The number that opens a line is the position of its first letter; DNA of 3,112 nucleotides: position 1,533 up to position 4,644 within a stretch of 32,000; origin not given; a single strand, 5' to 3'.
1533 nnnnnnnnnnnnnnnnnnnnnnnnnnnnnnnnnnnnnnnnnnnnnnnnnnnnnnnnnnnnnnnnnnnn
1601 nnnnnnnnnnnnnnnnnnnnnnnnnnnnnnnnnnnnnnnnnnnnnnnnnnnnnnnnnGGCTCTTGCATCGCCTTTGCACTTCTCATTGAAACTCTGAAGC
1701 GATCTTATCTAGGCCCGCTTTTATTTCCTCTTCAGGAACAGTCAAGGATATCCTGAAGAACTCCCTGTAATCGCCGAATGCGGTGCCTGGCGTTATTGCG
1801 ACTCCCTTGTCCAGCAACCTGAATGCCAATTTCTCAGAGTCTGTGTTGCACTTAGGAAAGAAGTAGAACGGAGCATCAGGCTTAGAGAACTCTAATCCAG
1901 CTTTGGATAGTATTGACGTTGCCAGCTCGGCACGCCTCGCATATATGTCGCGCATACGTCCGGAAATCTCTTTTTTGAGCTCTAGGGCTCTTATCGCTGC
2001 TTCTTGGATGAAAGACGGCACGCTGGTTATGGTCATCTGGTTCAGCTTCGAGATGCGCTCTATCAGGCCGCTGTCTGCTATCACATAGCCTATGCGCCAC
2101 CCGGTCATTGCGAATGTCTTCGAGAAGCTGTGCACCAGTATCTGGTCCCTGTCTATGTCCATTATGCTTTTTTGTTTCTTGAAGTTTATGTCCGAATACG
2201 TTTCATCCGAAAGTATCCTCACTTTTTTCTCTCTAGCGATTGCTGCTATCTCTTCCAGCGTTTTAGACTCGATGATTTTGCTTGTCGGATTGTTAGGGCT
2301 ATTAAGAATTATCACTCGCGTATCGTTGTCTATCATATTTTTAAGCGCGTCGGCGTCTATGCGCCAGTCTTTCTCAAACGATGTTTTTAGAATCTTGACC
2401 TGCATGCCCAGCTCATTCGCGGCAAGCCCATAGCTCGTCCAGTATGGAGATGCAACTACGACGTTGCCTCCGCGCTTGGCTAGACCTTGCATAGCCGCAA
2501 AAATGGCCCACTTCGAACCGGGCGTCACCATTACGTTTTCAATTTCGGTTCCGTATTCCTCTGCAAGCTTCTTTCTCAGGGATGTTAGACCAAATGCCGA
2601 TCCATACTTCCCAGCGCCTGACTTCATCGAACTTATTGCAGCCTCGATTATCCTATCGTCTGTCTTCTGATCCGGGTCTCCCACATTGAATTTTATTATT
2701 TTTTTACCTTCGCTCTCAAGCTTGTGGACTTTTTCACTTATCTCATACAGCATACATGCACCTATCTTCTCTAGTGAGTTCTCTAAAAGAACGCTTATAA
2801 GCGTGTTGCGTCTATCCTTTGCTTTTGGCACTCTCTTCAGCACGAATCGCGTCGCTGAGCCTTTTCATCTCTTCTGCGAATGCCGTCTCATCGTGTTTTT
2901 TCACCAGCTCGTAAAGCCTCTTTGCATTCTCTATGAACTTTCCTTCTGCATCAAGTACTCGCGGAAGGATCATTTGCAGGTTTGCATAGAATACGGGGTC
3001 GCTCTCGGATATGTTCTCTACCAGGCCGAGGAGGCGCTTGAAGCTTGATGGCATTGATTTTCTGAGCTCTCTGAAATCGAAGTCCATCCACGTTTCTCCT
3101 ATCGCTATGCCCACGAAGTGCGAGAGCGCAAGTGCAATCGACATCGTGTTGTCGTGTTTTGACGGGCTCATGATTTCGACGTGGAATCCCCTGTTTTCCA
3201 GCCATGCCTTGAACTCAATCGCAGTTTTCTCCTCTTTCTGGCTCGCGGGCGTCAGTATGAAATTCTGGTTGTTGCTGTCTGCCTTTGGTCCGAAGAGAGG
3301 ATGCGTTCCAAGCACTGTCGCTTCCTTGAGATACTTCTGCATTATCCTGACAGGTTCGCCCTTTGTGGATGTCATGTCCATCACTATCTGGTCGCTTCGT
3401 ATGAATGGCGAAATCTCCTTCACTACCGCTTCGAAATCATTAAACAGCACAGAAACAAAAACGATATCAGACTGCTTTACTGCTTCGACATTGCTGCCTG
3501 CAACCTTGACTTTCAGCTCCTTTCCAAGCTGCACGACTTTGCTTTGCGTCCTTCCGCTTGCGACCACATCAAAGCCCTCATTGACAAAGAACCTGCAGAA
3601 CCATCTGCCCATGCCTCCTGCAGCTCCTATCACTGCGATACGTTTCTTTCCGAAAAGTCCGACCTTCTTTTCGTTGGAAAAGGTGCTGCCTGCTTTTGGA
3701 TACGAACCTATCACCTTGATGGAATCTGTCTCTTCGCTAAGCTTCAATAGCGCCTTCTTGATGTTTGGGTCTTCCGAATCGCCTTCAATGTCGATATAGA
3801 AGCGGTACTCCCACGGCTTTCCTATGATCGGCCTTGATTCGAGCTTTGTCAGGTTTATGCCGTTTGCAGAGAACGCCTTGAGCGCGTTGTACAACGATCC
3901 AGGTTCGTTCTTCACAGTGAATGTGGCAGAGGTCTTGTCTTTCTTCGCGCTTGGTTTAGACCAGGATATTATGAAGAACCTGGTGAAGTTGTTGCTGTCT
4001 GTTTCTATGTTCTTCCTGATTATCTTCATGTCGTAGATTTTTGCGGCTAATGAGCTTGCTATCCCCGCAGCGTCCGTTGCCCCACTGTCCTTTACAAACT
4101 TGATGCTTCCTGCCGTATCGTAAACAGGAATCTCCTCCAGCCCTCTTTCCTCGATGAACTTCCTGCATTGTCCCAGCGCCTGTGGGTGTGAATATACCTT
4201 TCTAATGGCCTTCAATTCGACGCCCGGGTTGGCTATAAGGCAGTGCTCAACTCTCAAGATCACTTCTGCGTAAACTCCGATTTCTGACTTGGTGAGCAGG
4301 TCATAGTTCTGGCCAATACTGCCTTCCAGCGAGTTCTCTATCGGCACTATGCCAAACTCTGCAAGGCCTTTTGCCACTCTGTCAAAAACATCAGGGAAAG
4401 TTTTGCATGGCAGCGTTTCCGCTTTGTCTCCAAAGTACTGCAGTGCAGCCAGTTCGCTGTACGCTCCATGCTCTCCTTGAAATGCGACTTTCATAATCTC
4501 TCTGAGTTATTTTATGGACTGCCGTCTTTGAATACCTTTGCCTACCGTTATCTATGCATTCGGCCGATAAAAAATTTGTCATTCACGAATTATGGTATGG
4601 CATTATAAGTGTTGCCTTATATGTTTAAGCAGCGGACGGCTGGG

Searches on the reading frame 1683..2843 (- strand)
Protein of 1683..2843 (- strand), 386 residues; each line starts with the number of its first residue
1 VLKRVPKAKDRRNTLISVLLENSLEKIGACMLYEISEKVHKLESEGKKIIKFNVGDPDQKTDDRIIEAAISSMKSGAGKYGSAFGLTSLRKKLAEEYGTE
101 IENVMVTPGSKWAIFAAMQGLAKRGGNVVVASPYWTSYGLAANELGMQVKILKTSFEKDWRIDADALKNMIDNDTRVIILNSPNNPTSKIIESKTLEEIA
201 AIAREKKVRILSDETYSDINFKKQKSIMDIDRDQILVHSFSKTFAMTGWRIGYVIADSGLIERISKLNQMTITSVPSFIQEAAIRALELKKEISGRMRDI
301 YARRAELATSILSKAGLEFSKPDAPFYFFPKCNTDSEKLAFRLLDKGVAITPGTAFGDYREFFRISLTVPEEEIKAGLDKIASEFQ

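Call 6: search_protein_families(library=pfam, proteins=[window:1683-2843:-], max_evalue=0.01)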
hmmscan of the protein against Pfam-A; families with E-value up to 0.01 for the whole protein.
window:1683-2843:- (386 aa): 6 families
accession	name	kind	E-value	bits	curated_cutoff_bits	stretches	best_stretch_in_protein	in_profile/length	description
PF00155.27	Aminotran_1_2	-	4.6e-63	214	19.7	1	47-381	1-361/361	Aminotransferase class I and II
PF00266.25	Aminotran_5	-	7.2e-08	32.2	21.5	1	86-269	45-226/371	Aminotransferase class-V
PF01053.26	Cys_Met_Meta_PP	-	1.4e-07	30.9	27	1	91-219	59-179/381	Cys/Met metabolism PLP-dependent enzyme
PF04864.19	Alliinase_C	-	2.4e-07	30.4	22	1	125-298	96-248/363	Allinase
PF01212.27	Beta_elim_lyase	-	0.0023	17.8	27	1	66-213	15-168/288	Beta-eliminating lyase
PF01041.23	DegT_DnrJ_EryC1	-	0.003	17.3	19.8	1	63-266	5-197/360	DegT/DnrJ/EryC1/StrS aminotransferase family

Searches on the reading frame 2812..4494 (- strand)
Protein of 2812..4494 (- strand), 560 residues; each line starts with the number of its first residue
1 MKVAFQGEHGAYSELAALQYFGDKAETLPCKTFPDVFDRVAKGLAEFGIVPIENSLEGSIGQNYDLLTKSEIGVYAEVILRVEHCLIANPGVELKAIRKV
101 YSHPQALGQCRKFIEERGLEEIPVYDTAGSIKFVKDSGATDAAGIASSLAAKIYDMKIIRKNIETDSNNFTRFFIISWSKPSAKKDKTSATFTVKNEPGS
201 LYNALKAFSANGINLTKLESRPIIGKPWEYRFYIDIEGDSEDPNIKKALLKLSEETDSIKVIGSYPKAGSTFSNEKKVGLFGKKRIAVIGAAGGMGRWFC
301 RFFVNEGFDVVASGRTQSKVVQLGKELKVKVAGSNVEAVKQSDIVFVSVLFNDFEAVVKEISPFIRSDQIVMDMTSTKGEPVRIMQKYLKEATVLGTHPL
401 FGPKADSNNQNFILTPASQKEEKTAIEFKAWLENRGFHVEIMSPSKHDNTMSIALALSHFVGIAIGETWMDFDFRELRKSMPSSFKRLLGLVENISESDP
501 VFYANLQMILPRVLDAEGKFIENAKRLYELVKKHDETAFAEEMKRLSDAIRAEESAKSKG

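Call 6: search_protein_families(library=pfam, proteins=[window:2812-4494:-], max_evalue=0.01)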
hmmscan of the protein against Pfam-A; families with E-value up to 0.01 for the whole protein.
window:2812-4494:- (560 aa): 9 families
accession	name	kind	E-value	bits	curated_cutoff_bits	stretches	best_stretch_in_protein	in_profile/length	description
PF00800.23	PDT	-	1e-65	221.4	25.2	1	3-177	1-177/181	Prephenate dehydratase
PF02153.23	PDH_N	-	3.1e-21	75.9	26.5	1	302-439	4-152/154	Prephenate dehydrogenase, nucleotide-binding domain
PF03807.23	F420_oxidored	-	2.2e-13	51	21.6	1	285-375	1-92/94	NADP oxidoreductase coenzyme F420-dependent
PF03446.21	NAD_binding_2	-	1.4e-10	41.9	21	1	285-394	1-112/161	NAD binding domain of 6-phosphogluconate dehydrogenase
PF01842.31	ACT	-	7.5e-10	38.9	27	1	191-253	4-65/66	ACT domain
PF20463.3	PDH_C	-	1.7e-08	35.2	22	1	443-544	1-101/102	Prephenate dehydrogenase, dimerization domain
PF01488.26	Shikimate_DH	-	1.2e-05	25.8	24.3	1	275-349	4-83/138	Shikimate / quinate 5-dehydrogenase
PF00106.31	adh_short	-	3.3e-05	23.9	26.6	1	284-336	1-51/195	short chain dehydrogenase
PF05368.20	NmrA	-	0.0003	20.9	27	1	283-350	2-78/298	NmrA-like family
